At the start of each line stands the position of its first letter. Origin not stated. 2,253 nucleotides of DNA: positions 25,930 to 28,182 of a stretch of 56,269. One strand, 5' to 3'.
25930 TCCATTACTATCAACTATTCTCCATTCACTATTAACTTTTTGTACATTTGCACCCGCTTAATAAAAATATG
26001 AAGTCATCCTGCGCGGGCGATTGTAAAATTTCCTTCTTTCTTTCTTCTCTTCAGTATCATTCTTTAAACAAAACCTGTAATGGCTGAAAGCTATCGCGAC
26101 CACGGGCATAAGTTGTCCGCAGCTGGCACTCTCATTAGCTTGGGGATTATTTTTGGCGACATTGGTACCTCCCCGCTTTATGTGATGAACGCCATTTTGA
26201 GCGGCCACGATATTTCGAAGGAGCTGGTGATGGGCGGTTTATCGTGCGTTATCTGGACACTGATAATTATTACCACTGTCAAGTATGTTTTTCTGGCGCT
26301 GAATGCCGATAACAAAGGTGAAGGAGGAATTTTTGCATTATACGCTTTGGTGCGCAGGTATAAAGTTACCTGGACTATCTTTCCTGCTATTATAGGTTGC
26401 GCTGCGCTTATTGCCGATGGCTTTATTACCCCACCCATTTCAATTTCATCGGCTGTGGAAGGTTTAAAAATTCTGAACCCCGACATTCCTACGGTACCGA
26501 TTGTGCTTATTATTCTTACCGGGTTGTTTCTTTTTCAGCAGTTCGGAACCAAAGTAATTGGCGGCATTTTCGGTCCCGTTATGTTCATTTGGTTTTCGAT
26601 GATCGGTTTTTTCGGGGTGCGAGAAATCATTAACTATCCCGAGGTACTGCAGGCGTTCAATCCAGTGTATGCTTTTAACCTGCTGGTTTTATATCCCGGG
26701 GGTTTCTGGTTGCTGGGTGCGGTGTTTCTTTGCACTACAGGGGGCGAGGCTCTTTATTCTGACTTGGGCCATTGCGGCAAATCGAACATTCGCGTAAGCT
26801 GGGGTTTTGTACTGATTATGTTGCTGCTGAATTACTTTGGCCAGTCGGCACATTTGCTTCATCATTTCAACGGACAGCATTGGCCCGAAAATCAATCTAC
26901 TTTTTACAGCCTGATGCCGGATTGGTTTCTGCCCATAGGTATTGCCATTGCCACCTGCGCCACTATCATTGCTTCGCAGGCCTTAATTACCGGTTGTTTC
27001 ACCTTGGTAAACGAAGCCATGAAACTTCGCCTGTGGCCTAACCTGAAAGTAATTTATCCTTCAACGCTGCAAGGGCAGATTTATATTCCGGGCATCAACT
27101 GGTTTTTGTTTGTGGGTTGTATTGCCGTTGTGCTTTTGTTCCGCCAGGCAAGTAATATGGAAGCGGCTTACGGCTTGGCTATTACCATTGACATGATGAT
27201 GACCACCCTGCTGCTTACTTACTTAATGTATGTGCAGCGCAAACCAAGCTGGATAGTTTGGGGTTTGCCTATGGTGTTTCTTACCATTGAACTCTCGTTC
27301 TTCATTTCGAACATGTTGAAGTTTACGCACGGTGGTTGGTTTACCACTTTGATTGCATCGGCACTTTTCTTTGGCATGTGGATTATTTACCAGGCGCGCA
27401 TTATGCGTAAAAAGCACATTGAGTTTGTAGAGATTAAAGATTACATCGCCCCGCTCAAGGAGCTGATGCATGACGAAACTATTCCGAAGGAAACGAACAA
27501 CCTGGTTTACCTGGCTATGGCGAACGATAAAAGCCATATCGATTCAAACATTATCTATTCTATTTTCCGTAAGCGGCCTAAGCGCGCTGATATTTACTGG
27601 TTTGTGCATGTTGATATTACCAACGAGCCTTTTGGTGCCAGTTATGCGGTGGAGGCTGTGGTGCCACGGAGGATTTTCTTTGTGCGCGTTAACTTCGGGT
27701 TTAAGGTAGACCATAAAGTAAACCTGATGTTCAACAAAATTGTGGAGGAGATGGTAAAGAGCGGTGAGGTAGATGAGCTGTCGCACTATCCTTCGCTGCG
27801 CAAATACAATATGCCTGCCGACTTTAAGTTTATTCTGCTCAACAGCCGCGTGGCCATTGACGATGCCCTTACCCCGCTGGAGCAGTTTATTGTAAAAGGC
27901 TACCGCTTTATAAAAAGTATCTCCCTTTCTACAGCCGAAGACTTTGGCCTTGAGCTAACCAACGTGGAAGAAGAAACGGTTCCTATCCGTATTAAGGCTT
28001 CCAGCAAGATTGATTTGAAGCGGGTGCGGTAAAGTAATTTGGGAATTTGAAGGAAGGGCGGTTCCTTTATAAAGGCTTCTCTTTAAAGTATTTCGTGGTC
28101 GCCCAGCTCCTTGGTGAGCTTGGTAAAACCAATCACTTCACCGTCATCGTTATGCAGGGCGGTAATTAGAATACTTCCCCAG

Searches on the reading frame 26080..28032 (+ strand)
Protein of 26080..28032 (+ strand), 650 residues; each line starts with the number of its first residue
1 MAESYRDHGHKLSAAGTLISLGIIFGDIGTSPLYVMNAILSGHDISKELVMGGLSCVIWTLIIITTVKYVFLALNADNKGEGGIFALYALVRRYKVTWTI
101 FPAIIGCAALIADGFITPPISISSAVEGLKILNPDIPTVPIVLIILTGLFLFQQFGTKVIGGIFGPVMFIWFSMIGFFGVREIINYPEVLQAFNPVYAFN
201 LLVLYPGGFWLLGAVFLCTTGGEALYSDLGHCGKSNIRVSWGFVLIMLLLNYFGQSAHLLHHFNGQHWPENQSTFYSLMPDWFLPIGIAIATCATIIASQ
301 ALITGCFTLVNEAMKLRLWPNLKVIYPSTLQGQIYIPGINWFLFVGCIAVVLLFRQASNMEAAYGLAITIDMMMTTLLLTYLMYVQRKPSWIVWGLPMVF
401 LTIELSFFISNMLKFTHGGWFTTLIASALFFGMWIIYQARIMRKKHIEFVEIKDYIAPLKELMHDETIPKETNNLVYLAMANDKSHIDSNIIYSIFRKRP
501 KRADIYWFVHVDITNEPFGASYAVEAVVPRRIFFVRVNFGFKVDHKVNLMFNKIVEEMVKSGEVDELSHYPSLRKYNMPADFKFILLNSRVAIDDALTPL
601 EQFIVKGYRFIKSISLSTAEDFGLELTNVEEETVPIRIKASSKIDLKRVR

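Call 59: search_protein_families(library=pfam, proteins=[window:26080-28032:+], max_evalue=0.0001)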
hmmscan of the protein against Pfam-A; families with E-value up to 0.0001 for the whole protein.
window:26080-28032:+ (650 aa): 2 families
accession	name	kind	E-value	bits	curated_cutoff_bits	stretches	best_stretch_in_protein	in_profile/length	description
PF02705.21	K_trans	-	3.9e-154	513.9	24.8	1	17-453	2-449/454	K+ potassium transporter integral membrane domain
PF22776.1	K_trans_C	-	4.1e-15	56.3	24.8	1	475-628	4-141/151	K+ potassium transporter C-terminal domain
